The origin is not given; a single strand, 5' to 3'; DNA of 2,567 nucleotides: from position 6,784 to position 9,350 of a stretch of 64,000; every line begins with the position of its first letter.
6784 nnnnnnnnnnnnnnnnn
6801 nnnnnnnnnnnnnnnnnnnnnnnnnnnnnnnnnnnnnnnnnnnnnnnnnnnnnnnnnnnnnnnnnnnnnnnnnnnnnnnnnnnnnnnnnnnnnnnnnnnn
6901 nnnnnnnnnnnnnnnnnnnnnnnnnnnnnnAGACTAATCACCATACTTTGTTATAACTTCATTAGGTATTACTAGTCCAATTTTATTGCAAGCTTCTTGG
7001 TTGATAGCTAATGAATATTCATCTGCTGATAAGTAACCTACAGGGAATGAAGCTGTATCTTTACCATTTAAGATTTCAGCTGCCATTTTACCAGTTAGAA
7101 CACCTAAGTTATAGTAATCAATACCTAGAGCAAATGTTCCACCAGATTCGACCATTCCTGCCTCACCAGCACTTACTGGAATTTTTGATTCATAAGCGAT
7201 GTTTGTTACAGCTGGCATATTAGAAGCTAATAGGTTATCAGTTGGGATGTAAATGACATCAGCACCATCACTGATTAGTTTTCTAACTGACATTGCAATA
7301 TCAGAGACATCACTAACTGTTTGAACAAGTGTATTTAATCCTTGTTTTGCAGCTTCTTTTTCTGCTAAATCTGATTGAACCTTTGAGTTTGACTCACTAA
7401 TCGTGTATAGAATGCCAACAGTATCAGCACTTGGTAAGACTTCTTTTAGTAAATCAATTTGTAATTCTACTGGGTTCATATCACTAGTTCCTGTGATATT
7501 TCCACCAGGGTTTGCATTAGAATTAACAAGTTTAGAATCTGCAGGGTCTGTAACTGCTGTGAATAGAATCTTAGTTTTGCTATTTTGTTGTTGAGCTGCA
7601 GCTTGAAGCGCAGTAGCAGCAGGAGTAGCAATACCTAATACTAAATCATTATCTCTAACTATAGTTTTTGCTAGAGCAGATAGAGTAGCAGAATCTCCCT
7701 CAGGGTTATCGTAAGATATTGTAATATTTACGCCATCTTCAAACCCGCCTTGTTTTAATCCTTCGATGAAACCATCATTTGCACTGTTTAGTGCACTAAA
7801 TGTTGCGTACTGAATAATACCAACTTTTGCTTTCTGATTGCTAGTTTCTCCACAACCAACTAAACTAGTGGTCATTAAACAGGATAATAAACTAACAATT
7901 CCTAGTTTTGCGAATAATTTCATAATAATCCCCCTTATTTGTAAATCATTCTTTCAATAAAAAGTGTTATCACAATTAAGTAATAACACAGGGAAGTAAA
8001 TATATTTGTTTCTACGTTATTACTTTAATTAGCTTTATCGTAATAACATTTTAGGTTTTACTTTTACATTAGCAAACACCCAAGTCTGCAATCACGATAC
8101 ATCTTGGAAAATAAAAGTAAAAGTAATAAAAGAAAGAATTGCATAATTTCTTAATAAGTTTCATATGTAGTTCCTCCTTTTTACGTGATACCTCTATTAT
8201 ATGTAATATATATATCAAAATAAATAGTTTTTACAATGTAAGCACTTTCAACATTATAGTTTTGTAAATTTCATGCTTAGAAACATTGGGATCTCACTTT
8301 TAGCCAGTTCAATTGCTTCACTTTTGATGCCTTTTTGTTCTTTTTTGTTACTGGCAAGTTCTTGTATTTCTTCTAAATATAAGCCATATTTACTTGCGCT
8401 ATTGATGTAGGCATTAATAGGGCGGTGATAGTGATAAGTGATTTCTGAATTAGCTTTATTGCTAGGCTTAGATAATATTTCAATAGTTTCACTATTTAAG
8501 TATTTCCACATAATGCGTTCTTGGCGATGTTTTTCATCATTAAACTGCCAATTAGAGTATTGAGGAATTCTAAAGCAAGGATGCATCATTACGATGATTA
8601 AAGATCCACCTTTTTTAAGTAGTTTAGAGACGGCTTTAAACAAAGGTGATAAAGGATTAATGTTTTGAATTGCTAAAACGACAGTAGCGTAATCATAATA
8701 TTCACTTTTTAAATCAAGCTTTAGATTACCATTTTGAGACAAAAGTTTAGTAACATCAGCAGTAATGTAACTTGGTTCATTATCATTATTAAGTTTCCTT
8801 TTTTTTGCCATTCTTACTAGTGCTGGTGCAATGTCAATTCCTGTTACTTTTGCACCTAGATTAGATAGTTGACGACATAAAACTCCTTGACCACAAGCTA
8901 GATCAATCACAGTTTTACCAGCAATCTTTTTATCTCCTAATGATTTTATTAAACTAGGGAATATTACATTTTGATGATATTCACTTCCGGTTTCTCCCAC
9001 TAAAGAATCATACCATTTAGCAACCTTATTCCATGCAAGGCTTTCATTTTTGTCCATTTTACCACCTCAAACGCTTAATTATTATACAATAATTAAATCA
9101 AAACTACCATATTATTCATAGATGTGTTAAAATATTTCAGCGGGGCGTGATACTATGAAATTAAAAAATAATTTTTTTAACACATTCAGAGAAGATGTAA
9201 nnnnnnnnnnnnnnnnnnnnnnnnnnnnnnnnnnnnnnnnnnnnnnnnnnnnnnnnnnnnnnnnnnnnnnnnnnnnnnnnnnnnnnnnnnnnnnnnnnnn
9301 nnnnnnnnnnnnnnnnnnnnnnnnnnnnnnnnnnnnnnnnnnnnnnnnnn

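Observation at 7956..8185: Phe/Tyr-rich 31-codon leader ORF with competing hairpins and a terminator upstream of a COG2984-type ABC importer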

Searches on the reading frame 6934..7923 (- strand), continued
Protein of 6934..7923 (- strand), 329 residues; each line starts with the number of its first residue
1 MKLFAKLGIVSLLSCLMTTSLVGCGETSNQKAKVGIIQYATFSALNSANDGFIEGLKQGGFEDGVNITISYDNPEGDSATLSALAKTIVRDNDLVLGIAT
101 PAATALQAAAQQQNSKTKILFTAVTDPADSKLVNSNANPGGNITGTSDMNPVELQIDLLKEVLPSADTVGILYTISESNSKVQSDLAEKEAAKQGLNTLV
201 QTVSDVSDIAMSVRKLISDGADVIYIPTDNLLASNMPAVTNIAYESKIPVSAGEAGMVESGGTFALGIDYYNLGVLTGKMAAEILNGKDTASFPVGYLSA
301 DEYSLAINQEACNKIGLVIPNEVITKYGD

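Call 36: search_solved_structures(query=window:6934-7923:-, max_evalue=0.00001, show_alignments=3)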
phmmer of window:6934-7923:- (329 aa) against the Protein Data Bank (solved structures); distinct sequences matched with E-value up to 0.00001: 3.
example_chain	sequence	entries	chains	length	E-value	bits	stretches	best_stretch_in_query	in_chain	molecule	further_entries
6hni_A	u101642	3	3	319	2.3e-57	198.1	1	30-322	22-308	ABC-type transport system, sugar-family extracellular solute-binding protein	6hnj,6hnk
3lft_A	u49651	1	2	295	8.2e-53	183.1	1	31-328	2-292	uncharacterized protein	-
3lkv_A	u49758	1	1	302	8.2e-52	179.9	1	31-325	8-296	uncharacterized CONSERVED DOMAIN PROTEIN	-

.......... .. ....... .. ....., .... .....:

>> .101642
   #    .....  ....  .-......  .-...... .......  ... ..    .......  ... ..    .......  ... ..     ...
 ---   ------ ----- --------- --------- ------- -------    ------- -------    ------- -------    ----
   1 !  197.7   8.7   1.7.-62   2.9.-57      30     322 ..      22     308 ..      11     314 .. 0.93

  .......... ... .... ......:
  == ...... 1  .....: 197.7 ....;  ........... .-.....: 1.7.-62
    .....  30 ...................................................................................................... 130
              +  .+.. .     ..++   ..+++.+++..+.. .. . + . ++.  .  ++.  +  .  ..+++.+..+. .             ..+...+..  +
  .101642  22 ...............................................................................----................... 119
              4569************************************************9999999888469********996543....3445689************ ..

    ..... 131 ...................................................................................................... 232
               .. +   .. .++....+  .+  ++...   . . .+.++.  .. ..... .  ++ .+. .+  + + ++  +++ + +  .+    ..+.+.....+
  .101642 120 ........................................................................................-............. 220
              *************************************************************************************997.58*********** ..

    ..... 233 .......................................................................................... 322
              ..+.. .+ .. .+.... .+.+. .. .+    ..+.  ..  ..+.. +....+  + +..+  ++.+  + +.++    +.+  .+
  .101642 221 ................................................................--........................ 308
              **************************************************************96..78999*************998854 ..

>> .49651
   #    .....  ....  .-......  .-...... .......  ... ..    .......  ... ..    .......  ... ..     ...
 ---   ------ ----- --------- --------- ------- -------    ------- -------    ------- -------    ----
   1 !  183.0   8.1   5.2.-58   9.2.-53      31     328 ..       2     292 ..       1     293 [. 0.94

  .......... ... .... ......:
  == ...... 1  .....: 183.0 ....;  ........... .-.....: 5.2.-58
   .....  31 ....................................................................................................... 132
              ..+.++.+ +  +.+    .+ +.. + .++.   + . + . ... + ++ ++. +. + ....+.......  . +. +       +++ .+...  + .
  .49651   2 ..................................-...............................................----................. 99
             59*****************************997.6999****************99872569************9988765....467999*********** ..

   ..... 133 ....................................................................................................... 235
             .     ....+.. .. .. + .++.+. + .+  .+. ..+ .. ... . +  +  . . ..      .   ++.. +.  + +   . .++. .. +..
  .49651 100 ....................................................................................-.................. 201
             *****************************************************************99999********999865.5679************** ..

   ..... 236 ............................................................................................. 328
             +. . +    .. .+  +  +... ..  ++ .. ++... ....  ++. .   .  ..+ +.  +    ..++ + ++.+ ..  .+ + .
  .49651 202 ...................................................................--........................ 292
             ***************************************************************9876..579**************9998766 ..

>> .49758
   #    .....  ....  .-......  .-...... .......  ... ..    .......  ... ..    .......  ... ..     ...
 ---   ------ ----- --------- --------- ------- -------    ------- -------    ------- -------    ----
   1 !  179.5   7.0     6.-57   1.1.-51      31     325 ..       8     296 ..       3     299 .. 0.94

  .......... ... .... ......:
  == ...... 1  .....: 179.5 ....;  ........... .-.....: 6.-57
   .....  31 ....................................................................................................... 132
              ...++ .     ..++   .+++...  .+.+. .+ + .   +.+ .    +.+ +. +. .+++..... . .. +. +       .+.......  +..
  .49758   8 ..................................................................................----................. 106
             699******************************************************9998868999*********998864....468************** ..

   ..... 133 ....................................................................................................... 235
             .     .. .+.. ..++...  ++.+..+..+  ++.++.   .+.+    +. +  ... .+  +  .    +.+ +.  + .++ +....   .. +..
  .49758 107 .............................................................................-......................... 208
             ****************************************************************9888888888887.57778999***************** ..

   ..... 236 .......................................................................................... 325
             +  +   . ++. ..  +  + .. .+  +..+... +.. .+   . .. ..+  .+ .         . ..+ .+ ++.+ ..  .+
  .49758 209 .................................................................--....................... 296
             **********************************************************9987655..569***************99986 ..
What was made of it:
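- On CD0873-type tyrosine-binding PF04392 protein: Glu254 and Tyr270 align with Glu263 and Tyr279 of 6HNI (call 36).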

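Call 46: find_encoding_contigs(protein=P0007, flank=1200, max_places=2)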
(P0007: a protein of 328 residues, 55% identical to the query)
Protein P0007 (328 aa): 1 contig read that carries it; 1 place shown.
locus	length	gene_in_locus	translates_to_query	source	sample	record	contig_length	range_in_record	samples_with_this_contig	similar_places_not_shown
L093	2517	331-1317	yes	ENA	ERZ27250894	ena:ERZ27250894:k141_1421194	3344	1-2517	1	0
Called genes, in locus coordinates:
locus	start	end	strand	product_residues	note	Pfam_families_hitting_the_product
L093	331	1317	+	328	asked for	PF04392:ABC_sub_bind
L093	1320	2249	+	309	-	PF02653:BPD_transp_2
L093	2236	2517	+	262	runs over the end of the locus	PF00005:ABC_tran, PF02463:SMC_N (weak), PF13304:AAA_21 (faint)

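Call 47: find_encoding_contigs(protein=P0009, flank=1200, max_places=2)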
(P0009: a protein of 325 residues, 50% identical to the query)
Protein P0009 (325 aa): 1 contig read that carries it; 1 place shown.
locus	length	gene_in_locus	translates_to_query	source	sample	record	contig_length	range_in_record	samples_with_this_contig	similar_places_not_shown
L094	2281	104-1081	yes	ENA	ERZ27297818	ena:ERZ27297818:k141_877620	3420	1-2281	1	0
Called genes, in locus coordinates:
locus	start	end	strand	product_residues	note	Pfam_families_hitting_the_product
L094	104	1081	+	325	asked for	PF04392:ABC_sub_bind, PF13407:Peripla_BP_4 (faint), PF13458:Peripla_BP_6 (weak)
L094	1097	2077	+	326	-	PF02653:BPD_transp_2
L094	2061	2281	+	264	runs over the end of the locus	PF00005:ABC_tran, PF02463:SMC_N, PF13304:AAA_21 (faint)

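Call 53: list_cluster_members(proteins=[P0001, P0003])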
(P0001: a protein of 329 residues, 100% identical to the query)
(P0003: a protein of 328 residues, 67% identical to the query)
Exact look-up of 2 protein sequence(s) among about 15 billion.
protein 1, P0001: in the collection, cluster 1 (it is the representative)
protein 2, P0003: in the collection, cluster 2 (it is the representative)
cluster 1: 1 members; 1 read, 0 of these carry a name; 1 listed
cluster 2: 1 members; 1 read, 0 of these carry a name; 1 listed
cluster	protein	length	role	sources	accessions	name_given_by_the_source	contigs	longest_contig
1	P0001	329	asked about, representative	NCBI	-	-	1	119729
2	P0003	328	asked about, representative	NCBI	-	-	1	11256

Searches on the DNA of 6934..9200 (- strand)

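Call 5: search_rna_families(source=window, start=7000, end=9200, threshold=evalue, max_evalue=10)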
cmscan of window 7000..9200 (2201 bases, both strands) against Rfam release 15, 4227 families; matches with E-value up to 10: 8.
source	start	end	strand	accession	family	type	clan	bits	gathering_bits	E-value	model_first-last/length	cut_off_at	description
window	7878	7968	-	RF00474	snosnR57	Gene; snRNA; snoRNA; CD-box;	-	22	50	3.8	1-95/95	no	Small nucleolar RNA snR57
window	8162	8216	-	RF02934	caiA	Gene; sRNA;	-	21.6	55.5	1.5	1-78/78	no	caiA RNA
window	8679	8758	-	RF02304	TtnuCD29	Gene; snRNA; snoRNA; CD-box;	-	20.5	90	8.8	1-78/78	no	Tetrahymena snoRNA TtnuCD29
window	7347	7414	-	RF02511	PYLIS_4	Cis-reg;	-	19.5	50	6.7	1-100/100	no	Pyrrolysine insertion sequence TetR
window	8482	8546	-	RF02296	TtnuCD20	Gene; snRNA; snoRNA; CD-box;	-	18.4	80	9.2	1-66/66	no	Tetrahymena snoRNA TtnuCD20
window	8781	8884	-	RF00026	U6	Gene; snRNA; splicing;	CL00009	17.6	44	0.34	1-105/105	no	U6 spliceosomal RNA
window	7321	7434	-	RF01281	snoR35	Gene; snRNA; snoRNA; CD-box;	CL00053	16.7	40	2.1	1-81/81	no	Small nucleolar RNA snoR35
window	9163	9200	-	RF00459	MPMV_package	Cis-reg;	-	12.6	54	9.5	242-279/279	5'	Mason-Pfizer monkey virus packaging signal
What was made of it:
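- On T-box leader (RF00230): cmscan of 7000-9200 at E up to 10 gives no T-box hit (call 5).
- Closest known: Tyr-, Phe- and Trp-specific T-box leaders upstream of PF04392/COG2984 transporters. Different: T-box features are absent here (call 5).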

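Call 23: search_rna_families(sources=[L012, L017, L023, L026, L028, L029, L030, L032, L037, L039, L040, L042, L044, L045, L046, L049, L051, L052, L053, L056], threshold=gathering)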
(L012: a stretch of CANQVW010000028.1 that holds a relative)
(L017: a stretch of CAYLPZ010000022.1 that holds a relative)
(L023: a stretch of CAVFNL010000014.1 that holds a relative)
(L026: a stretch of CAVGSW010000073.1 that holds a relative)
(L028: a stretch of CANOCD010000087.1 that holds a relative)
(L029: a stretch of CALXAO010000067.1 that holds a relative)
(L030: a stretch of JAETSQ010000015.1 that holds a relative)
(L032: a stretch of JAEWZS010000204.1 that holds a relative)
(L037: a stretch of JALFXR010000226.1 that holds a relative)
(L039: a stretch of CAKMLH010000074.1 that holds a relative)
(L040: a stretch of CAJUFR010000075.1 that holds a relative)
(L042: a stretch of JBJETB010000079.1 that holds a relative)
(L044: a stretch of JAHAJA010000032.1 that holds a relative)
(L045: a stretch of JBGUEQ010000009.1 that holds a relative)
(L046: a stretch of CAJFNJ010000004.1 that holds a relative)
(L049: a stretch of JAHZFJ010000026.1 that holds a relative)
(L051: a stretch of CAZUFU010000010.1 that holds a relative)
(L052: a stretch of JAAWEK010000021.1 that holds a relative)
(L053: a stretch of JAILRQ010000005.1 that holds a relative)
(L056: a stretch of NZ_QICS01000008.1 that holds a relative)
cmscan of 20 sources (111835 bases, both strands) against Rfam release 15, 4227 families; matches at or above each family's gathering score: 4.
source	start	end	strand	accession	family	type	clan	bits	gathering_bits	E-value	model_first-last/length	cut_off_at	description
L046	2160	2420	+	RF00230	T-box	Cis-reg; leader;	-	98.6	93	3e-20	1-219/219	no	T-box leader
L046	3658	3921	+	RF00230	T-box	Cis-reg; leader;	-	96.2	93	1.3e-19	1-219/219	no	T-box leader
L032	3852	3937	+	RF00005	tRNA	Gene; tRNA;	CL00001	53.2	29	2.3e-08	1-71/71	no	tRNA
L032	3980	4054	+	RF01706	Gut-1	Gene; sRNA;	-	52.7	50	2.6e-07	1-77/77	no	Gut-1 RNA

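Call 24: search_rna_families(sources=[L060, L061, L063, L067, L069, L071, L074, L075, L076, L077, L078, L080, L082, L084, L086, L087, L089, L090, L083, L050], threshold=gathering)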
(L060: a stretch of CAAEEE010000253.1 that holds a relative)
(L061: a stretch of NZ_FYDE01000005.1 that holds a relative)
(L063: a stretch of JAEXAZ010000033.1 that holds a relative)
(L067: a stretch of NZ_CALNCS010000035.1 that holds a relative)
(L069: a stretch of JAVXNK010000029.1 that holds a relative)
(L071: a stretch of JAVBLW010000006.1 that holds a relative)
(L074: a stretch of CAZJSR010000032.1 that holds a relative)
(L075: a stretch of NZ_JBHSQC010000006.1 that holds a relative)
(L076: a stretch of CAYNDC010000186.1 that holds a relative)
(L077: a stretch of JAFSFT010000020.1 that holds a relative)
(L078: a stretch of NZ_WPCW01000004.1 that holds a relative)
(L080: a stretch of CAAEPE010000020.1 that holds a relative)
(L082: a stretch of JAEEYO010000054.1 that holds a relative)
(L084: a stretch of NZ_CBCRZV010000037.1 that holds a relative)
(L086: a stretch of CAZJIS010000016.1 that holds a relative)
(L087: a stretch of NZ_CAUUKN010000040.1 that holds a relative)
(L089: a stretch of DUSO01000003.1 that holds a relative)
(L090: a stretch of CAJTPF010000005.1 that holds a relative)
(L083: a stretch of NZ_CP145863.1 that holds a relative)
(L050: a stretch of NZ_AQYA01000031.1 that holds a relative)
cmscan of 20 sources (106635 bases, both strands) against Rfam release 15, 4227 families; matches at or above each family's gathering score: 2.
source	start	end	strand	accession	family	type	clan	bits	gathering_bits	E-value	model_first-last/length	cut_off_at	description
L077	2197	2446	+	RF00230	T-box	Cis-reg; leader;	-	117.8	93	3.3e-25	1-219/219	no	T-box leader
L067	1575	1820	+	RF00230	T-box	Cis-reg; leader;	-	113.3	93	4.8e-24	1-219/219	no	T-box leader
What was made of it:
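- On Curated leader RNA and peptide families (Rfam leaders such as Phe_leader and the leu/phe leader; Pfam and NCBIfam leader peptides): There are no leader-family hits in the window at E up to 10 (call 5), nor at gathering score in 40 loci, among them the leader-bearing streptococcal loci L050 and L083 (calls 23, 24).
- Closest known: Classical multi-hairpin leader-peptide attenuators of enterobacteria. Different: There is no sequence or covariance-model similarity (Rfam cmscan, calls 5, 23, 24).
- There is no T-box or other Rfam match (calls 5, 23, 24).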

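Call 37: search_rna_families(sources=[L046, L067, L077], threshold=gathering, show_alignments=4)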
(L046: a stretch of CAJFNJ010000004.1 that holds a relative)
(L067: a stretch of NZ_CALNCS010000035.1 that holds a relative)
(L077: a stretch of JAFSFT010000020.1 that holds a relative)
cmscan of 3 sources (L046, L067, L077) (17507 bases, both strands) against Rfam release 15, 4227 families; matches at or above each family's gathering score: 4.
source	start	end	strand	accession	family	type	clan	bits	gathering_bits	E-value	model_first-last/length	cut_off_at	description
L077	2197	2446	+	RF00230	T-box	Cis-reg; leader;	-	117.8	93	5.4e-26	1-219/219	no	T-box leader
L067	1575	1820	+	RF00230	T-box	Cis-reg; leader;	-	113.3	93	7.9e-25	1-219/219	no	T-box leader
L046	2160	2420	+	RF00230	T-box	Cis-reg; leader;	-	98.6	93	4.7e-21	1-219/219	no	T-box leader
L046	3658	3921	+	RF00230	T-box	Cis-reg; leader;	-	96.2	93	2e-20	1-219/219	no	T-box leader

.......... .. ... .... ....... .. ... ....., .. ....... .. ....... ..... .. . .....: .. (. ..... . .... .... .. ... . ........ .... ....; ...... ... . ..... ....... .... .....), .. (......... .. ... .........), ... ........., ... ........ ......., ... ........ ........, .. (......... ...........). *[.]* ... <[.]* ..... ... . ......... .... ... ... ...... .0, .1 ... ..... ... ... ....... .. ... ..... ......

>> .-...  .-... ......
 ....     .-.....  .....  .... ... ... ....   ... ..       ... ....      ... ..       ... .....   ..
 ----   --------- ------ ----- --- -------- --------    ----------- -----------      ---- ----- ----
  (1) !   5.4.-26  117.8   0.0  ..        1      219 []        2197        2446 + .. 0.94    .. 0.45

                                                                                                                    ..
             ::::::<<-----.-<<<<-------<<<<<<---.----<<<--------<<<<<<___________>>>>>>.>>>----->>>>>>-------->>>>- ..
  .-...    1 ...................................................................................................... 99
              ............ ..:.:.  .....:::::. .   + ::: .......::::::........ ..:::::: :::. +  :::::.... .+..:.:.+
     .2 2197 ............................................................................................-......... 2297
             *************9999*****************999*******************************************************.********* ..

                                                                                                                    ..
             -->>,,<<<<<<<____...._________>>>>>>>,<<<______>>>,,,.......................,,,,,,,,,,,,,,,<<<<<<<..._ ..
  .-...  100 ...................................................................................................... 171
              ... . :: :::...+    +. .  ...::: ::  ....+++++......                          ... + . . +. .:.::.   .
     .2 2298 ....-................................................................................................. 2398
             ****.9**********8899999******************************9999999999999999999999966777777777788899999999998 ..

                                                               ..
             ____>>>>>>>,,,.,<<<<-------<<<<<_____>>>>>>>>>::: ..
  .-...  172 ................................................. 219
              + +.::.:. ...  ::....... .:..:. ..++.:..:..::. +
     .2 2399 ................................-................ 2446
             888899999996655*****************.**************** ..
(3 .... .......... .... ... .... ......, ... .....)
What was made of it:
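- On T-box leader (RF00230): The same model does find the T-boxes in L046, L067 and L077 (call 37).
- Orthologous genes carry Tyr or Phe T-boxes, which respond to uncharged tRNA, that is to starvation (call 37).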
